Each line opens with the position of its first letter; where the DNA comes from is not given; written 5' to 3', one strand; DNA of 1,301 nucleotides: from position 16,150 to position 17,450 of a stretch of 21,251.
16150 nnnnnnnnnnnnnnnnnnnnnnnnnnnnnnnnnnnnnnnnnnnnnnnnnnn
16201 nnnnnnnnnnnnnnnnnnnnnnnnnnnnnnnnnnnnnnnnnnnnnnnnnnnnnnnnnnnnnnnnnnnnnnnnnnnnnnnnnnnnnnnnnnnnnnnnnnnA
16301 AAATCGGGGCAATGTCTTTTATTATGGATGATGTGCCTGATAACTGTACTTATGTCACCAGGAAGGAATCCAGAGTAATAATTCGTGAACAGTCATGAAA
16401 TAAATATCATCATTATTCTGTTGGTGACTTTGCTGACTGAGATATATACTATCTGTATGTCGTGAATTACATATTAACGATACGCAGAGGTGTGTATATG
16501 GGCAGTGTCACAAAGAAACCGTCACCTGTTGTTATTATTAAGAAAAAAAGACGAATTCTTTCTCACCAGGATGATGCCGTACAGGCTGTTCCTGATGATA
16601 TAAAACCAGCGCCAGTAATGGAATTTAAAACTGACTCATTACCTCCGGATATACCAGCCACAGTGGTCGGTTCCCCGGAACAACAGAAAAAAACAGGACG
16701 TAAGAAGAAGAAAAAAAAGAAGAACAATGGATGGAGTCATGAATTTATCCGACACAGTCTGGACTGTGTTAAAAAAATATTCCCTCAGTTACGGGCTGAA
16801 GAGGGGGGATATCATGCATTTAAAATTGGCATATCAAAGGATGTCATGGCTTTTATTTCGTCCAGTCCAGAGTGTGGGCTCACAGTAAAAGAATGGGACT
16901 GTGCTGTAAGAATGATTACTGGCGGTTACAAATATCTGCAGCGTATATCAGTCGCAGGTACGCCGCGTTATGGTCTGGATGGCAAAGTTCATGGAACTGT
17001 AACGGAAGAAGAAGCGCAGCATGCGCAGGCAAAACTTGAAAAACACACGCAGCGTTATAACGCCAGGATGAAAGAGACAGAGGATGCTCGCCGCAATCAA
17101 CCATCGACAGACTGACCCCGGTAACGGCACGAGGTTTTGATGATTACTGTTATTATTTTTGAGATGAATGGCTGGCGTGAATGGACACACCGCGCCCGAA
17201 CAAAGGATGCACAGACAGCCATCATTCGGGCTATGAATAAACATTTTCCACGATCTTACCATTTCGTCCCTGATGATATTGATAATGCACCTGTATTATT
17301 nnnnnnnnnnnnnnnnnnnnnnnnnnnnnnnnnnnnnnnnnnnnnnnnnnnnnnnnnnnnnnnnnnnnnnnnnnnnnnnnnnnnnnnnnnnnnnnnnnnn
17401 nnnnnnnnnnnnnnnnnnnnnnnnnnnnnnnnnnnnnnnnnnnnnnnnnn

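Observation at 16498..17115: Island-borne FinO/ProQ-family RNA chaperone with a lysine-rich tract encoded by an A-run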

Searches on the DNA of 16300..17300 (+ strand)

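Call 5: search_dna_similar(query=window:16300-17300:+, collection=plasmids, mode=near, max_rows=30)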
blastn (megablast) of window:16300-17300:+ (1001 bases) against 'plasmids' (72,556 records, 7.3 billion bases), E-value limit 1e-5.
Records with a match: 132; places in all: 139; records where one place covers at least 80% of the query: 124.
Best place of each record, by identity: >=99% 3; 95-99% 9; 90-95% 120.
By first word of the organism name: Escherichia 128; Klebsiella 4.
By predicted mobility (MOB-suite, as given by PLSDB): conjugative 126; mobilizable 5; non-mobilizable 1.
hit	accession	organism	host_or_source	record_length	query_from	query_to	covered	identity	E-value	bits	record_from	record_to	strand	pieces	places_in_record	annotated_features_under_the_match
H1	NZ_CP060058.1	Escherichia coli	Homo sapiens,isolate,feces from healthy ...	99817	1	1001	100%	99.9%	0e+0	1844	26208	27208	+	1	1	ProQ/FINO family protein | hypothetical protein | serine acetyltransferase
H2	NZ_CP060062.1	Escherichia coli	Homo sapiens,isolate,feces from healthy ...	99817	1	1001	100%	99.9%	0e+0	1844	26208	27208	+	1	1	ProQ/FINO family protein | hypothetical protein | serine acetyltransferase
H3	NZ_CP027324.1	Escherichia coli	Homo sapiens,stool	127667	1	1001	100%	99.0%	0e+0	1794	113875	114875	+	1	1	ProQ/FINO family protein | hypothetical protein | serine acetyltransferase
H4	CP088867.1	Escherichia coli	Homo sapiens,blood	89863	1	1001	100%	98.3%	0e+0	1757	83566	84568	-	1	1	ProQ/FINO family protein | hypothetical protein | serine acetyltransferase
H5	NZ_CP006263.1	Escherichia coli O145:H28 str. RM13516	Homo sapiens,feces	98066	1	1001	100%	95.1%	0e+0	1578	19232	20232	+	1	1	hypothetical protein | serine acetyltransferase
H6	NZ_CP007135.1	Escherichia coli O145:H28 str. RM12761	ice cream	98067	1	1001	100%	95.1%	0e+0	1578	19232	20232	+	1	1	hypothetical protein | serine acetyltransferase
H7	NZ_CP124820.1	Escherichia coli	Homo sapiens,Human gut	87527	1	1001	100%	95.1%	0e+0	1578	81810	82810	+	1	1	hypothetical protein | serine acetyltransferase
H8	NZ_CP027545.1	Escherichia coli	Homo sapiens,stool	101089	1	1001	100%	95.0%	0e+0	1572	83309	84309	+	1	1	hypothetical protein | serine acetyltransferase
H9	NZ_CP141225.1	Escherichia sp. HBI05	food,clinical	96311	1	1001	99%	94.8%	0e+0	1551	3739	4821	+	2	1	ProQ/FINO family protein | hypothetical protein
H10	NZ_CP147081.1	Escherichia coli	environmental,municipal wastewater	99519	1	1001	99%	94.8%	0e+0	1551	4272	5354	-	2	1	ProQ/FINO family protein | hypothetical protein | serine acetyltransferase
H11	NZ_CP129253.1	Escherichia coli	Homo sapiens,anal swab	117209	1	1001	99%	94.7%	0e+0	1545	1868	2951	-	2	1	ProQ/FINO family protein | hypothetical protein | serine acetyltransferase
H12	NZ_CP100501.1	Escherichia coli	Gallus gallus domesticus,whole ...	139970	1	1001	99%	94.7%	0e+0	1543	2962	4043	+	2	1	ProQ/FINO family protein | hypothetical protein | serine acetyltransferase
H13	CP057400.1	Escherichia coli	culture,Pooled pig faecal samples ...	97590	1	1001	99%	94.7%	0e+0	1543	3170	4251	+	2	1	hypothetical protein (x2) | serine acetyltransferase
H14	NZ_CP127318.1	Escherichia coli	Gallus gallus domesticus,Cell ...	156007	1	1001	99%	94.7%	0e+0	1543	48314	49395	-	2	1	ProQ/FINO family protein | hypothetical protein | serine acetyltransferase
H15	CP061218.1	Escherichia coli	Homo sapiens,cell culture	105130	1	1001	99%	94.6%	0e+0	1539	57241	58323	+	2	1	hypothetical protein (x2) | serine acetyltransferase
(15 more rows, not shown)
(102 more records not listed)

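Call 7: get_annotated_region(hit=H1, flank=20000)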
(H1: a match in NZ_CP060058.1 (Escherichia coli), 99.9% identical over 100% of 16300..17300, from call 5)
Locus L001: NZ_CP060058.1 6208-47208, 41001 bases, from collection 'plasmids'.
description: Escherichia coli strain G8 plasmid unnamed1, complete sequence
organism: Escherichia coli (NCBI taxid 562)
taxonomy: Bacteria; Pseudomonadota; Gammaproteobacteria; Enterobacterales; Enterobacteriaceae; Escherichia; Escherichia coli
host: -; source: Homo sapiens,isolate,feces from healthy individual; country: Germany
typing (MOB-suite, as given by PLSDB): mobilizable; replicon IncK2/Z; relaxase MOBP,MOBP
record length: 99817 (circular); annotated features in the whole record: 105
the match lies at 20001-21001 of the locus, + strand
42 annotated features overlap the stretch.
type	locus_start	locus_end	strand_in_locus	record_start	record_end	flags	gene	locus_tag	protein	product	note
CDS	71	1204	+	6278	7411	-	-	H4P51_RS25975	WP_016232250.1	IS110-like element ISEc45 family transposase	-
CDS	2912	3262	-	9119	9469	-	tnpB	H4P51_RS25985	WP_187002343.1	IS66 family insertion sequence element accessory protein TnpB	-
CDS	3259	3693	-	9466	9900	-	-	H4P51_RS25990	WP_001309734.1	transposase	GO:0006313 - DNA transposition [Evidence IEA]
CDS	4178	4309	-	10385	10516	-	-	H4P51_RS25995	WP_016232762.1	hypothetical protein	-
CDS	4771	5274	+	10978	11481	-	-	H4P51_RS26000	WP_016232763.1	DUF6622 family protein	-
CDS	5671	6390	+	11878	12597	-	-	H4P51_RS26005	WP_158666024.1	SDR family oxidoreductase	-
CDS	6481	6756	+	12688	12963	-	-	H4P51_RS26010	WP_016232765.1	acyl carrier protein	GO:0006633 - fatty acid biosynthetic process [Evidence IEA]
CDS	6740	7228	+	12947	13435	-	-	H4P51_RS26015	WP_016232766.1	hypothetical protein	-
CDS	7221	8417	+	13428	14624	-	-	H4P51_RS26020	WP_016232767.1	beta-ketoacyl synthase N-terminal-like domain-containing protein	-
CDS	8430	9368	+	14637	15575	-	-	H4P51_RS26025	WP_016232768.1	hypothetical protein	-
CDS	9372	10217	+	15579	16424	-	-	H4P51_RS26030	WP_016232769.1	PfkB family carbohydrate kinase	-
CDS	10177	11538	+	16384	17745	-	-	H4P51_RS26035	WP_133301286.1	hypothetical protein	-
CDS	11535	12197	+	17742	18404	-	-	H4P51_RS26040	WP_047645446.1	hypothetical protein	-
CDS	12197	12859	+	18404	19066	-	-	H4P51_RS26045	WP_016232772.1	ABC transporter ATP-binding protein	-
CDS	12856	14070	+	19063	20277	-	-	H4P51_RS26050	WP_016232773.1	FtsX-like permease family protein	-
CDS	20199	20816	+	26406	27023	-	-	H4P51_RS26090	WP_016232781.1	ProQ/FINO family protein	-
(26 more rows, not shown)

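Call 14: search_dna_similar(query=window:16498-17115:+, collection=ecoli_genomes, mode=near, max_rows=60, rows=spread)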
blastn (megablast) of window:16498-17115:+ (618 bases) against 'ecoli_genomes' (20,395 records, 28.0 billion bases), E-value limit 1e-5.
Records with a match: 145; places in all: 148; records where one place covers at least 80% of the query: 140.
Genomes with a match: 142 of 5426; with a place that covers at least 80% of the query: 137. Places per genome that has any: lowest 1, median 1, highest 2. On chromosomes: 0 places; on plasmids: 148.
Best place of each record, by identity: >=99% 4; 95-99% 18; 90-95% 123.
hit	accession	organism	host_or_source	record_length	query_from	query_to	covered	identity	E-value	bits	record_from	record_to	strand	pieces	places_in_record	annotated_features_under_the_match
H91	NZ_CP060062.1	Escherichia coli strain G6/7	Homo sapiens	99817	1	618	100%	100.0%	0e+0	1142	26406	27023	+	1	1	ProQ/FINO family protein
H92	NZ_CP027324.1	Escherichia coli strain 2013C-3033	Homo sapiens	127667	1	618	100%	99.4%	0e+0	1120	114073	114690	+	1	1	ProQ/FINO family protein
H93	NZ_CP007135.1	Escherichia coli O145:H28 str. RM12761 strain RM12761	ice cream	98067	1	618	100%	95.6%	0e+0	990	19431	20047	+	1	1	ProQ/FINO family protein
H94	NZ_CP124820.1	Escherichia coli strain C325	Homo sapiens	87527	1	618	100%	95.6%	0e+0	990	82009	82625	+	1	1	ProQ/FINO family protein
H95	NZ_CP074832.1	Escherichia coli strain 7_15_5C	bovine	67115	1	618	100%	95.6%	0e+0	992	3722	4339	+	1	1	ProQ/FINO family protein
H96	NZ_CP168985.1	Escherichia coli strain UTME-3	Veal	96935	1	618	100%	95.5%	0e+0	985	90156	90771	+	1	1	ProQ/FINO family protein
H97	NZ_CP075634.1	Escherichia coli strain 2018-166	Homo sapiens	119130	1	617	100%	95.0%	0e+0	968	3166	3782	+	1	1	ProQ/FINO family protein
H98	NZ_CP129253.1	Escherichia coli strain STEC1585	Homo sapiens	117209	1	617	100%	95.0%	0e+0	968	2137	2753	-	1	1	ProQ/FINO family protein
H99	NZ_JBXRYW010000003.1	Escherichia coli strain EC05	Homo sapiens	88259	1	617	100%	95.0%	0e+0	966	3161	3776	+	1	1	ProQ/FINO family protein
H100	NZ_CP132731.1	Escherichia coli strain LZSFT34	-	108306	1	617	100%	94.8%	0e+0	963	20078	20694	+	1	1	ProQ/FINO family protein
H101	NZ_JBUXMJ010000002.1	Escherichia coli strain CFIAFB20190157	food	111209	1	617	100%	94.8%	0e+0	963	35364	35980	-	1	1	ProQ/FINO family protein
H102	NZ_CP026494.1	Escherichia coli strain HS13-1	Homo sapiens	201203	1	617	100%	94.8%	0e+0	961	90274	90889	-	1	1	ProQ/FINO family protein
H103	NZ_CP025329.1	Escherichia coli strain ExPEC XM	Duck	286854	1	617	100%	94.8%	0e+0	961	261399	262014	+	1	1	ProQ/FINO family protein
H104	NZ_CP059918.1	Escherichia coli strain 64.1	Turkey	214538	1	617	100%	94.8%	0e+0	961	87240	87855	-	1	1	ProQ/FINO family protein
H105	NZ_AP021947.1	Escherichia coli strain WP2-S18-ESBL-08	-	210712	1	617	100%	94.8%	0e+0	961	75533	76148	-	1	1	ProQ/FINO family protein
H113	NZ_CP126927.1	Escherichia coli O2:K1:H5 strain APEC E19035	Gallus gallus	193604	1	617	100%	94.8%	0e+0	961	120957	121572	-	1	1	ProQ/FINO family protein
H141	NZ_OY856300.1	Escherichia coli strain EC7072022BGR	Homo sapiens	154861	1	617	100%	94.7%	0e+0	955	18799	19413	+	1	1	ProQ/FINO family protein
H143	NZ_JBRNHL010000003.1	Escherichia coli strain SW070917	wastewater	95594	1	617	100%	94.3%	0e+0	942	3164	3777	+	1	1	ProQ/FINO family protein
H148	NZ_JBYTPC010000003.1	Escherichia coli strain cM8a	Homo sapiens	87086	1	542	88%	96.0%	0e+0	885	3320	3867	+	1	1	ProQ/FINO family protein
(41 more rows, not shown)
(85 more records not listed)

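Call 15: get_annotated_region(hit=H5, flank=6000)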
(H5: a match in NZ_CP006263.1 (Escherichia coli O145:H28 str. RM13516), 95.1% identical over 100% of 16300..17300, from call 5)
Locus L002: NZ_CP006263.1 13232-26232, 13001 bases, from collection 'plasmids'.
description: Escherichia coli O145:H28 str. RM13516 plasmid pO145-13516, complete sequence
organism: Escherichia coli O145:H28 str. RM13516 (NCBI taxid 1248915)
taxonomy: Bacteria; Pseudomonadota; Gammaproteobacteria; Enterobacterales; Enterobacteriaceae; Escherichia; Escherichia coli; Escherichia coli O145:H28 str. RM13516
host: -; source: Homo sapiens,feces; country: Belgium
typing (MOB-suite, as given by PLSDB): conjugative; replicon IncFIB; relaxase MOBF; mating-pair formation MPF_F
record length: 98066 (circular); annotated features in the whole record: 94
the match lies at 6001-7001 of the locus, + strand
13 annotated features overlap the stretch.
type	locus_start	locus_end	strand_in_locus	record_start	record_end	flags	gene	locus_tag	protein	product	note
CDS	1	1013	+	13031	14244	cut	-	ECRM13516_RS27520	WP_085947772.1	IS3 family transposase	-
CDS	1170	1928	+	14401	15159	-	-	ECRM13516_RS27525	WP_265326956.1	A24 family peptidase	-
CDS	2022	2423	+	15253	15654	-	eptO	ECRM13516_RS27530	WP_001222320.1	GspS family T2SS pilot lipoprotein variant EptO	-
CDS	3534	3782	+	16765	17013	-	-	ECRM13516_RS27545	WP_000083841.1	replication regulatory protein RepA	-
CDS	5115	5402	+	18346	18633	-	-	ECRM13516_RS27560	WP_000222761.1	type II toxin-antitoxin system RelE/ParE family toxin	GO:0030541 - plasmid partitioning [Evidence IEA]; GO:0051290 - protein heterotetramerization [Evidence IEA]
CDS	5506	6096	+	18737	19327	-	-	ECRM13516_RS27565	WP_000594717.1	serine acetyltransferase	-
CDS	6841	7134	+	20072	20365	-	-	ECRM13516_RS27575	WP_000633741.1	hypothetical protein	-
CDS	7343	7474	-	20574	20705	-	-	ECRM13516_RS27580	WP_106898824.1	autotransporter outer membrane beta-barrel domain-containing protein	GO:0046819 - protein secretion by the type V secretion system [Evidence IEA]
CDS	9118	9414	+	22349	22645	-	-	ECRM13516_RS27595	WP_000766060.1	hypothetical protein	-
CDS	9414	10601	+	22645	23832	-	-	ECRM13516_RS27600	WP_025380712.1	IS91 family transposase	-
CDS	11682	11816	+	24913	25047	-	-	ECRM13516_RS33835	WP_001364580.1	hypothetical protein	-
CDS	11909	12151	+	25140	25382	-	-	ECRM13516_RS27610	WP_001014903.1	hypothetical protein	-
CDS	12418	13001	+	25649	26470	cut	-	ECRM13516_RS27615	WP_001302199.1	polysaccharide deacetylase family protein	GO:0005975 - carbohydrate metabolic process [Evidence IEA]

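Call 18: get_annotated_region(hit=H97, flank=4500)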
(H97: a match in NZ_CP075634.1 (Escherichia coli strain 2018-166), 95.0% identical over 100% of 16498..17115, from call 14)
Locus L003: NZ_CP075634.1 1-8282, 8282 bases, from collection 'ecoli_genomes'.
description: Escherichia coli strain 2018-166 plasmid pSTEC2018_166-c, complete sequence
organism: Escherichia coli strain 2018-166 (NCBI taxid 562)
replicon: plasmid pSTEC2018_166-c; assembly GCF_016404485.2
host: Homo sapiens; source: stool; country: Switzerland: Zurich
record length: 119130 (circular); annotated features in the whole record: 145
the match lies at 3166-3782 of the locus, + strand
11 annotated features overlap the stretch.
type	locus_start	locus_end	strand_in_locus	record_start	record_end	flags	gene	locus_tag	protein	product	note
CDS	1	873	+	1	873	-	repA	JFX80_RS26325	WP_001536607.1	incFII family plasmid replication initiator RepA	-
CDS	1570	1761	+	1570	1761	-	-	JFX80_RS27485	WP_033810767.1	hypothetical protein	-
CDS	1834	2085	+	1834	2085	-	-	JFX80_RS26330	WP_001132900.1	type II toxin-antitoxin system Phd/YefM family antitoxin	-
CDS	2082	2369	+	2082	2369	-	-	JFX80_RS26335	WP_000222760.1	type II toxin-antitoxin system RelE family toxin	-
CDS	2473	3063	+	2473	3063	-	-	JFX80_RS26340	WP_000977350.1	serine acetyltransferase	-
CDS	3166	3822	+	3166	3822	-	-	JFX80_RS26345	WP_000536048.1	ProQ/FINO family protein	-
CDS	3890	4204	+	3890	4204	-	-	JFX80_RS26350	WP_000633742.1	hypothetical protein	-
CDS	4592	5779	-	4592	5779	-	-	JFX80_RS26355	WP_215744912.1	IS91 family transposase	-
CDS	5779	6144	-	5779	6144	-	-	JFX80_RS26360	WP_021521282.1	hypothetical protein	-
CDS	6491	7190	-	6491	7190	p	nanR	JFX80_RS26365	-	transcriptional regulator NanR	frameshifted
CDS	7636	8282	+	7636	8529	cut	nanA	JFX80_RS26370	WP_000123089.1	N-acetylneuraminate lyase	-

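Call 19: get_annotated_region(hit=H102, flank=4500)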
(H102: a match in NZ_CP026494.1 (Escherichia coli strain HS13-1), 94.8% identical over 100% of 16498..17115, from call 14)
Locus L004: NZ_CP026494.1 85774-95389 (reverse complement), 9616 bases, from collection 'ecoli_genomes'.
description: Escherichia coli strain HS13-1 plasmid pHS13-1-IncF, complete sequence
organism: Escherichia coli strain HS13-1 (NCBI taxid 562)
replicon: plasmid pHS13-1-IncF; assembly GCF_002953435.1
host: Homo sapiens; source: faecal sample; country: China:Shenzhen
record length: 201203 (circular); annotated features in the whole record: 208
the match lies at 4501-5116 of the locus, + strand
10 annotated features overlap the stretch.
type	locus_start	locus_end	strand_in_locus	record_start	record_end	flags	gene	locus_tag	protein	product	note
CDS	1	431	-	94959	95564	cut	-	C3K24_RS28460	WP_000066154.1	ankyrin repeat domain-containing protein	-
CDS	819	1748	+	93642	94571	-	-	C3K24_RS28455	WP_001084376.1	LysR substrate-binding domain-containing protein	-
CDS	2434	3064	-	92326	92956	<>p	-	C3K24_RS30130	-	IS3 family transposase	frameshifted; internal stop; incomplete; partial in the middle of a contig; missing N-terminus and C-terminus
CDS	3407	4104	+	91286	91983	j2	-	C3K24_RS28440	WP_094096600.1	IS1-like element IS1A family transposase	programmed frameshift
CDS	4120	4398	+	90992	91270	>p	-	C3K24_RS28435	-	serine acetyltransferase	incomplete; partial in the middle of a contig; missing N-terminus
CDS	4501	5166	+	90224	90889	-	-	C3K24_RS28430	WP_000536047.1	ProQ/FINO family protein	-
CDS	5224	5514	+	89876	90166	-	-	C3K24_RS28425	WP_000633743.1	hypothetical protein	-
CDS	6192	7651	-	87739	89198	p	-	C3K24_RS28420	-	IS3 family transposase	frameshifted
CDS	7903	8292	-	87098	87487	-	-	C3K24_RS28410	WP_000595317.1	cytochrome b562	-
CDS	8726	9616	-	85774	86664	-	-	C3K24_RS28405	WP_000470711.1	LysR substrate-binding domain-containing protein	-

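Call 20: get_annotated_region(hit=H93, flank=4500)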
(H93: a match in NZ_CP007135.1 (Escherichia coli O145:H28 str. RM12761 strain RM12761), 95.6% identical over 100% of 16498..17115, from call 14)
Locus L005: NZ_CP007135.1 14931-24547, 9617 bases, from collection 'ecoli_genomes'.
description: Escherichia coli O145:H28 str. RM12761 plasmid pO145-12761, complete sequence
organism: Escherichia coli O145:H28 str. RM12761 strain RM12761 (NCBI taxid 1248903)
replicon: plasmid pO145-12761; assembly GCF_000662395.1
host: -; source: ice cream; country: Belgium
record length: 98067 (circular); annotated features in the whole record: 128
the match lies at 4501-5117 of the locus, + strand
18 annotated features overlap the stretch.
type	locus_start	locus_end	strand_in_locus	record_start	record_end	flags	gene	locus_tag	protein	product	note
CDS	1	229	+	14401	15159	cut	-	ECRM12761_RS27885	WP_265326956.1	prepilin peptidase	-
CDS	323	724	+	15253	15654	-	eptO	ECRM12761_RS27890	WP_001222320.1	GspS family T2SS pilot lipoprotein variant EptO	-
CDS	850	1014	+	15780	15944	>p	-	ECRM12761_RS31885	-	IS3 family transposase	incomplete; partial in the middle of a contig; missing C-terminus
CDS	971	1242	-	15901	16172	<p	-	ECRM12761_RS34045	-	IS110 family transposase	frameshifted; incomplete; partial in the middle of a contig; missing C-terminus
CDS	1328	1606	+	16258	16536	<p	-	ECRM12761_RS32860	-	DUF2726 domain-containing protein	frameshifted; incomplete; partial in the middle of a contig; missing N-terminus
CDS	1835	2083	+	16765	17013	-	-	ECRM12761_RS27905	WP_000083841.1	replication regulatory protein RepA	-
CDS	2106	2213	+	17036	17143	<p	-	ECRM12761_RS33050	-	incFII family plasmid replication initiator RepA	RepA; incomplete; partial in the middle of a contig; missing N-terminus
CDS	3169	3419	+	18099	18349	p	-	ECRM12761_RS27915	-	type II toxin-antitoxin system Phd/YefM family antitoxin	frameshifted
CDS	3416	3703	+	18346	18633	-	-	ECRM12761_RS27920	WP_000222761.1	type II toxin-antitoxin system RelE family toxin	-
CDS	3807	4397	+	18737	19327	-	-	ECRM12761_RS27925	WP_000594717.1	serine acetyltransferase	-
CDS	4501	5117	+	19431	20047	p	-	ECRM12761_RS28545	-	ProQ/FINO family protein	frameshifted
CDS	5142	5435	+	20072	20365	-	-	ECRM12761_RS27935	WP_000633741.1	hypothetical protein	-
CDS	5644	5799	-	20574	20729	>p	-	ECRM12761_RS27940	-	autotransporter outer membrane beta-barrel domain-containing protein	incomplete; partial in the middle of a contig; missing N-terminus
CDS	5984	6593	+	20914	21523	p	-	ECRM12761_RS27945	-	recombinase family protein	frameshifted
CDS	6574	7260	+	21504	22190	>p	-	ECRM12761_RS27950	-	DUF4158 domain-containing protein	incomplete; partial in the middle of a contig; missing C-terminus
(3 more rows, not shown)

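Call 21: get_annotated_region(hit=H95, flank=4000)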
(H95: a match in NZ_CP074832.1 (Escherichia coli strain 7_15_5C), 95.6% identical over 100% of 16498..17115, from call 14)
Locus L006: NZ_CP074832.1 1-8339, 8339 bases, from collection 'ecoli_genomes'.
description: Escherichia coli strain 7_15_5C plasmid p7_15_5C-2, complete sequence
organism: Escherichia coli strain 7_15_5C (NCBI taxid 562)
replicon: plasmid p7_15_5C-2; assembly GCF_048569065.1
host: bovine; source: missing; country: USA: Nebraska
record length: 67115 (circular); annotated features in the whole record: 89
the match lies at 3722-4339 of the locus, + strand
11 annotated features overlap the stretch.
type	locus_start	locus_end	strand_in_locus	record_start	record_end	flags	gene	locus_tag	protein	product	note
CDS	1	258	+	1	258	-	-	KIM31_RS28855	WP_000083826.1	replication regulatory protein RepA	-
CDS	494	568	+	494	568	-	tap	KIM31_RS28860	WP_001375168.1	RepA leader peptide Tap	-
CDS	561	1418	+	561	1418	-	repA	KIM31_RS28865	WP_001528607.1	incFII family plasmid replication initiator RepA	-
CDS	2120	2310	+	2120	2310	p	-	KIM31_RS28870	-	hypothetical protein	frameshifted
CDS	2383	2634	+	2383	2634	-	-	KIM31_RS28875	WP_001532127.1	type II toxin-antitoxin system Phd/YefM family antitoxin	-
CDS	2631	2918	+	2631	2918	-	-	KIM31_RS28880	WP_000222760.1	type II toxin-antitoxin system RelE family toxin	-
CDS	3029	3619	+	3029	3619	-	-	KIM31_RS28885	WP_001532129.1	serine acetyltransferase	-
CDS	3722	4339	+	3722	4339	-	-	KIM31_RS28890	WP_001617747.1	ProQ/FINO family protein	-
CDS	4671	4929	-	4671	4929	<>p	-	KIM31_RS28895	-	hypothetical protein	frameshifted; incomplete; partial in the middle of a contig; missing N-terminus and C-terminus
CDS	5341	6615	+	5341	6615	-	-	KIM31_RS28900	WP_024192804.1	HlyD family secretion protein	-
CDS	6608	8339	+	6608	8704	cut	-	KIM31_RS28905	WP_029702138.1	peptidase domain-containing ABC transporter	-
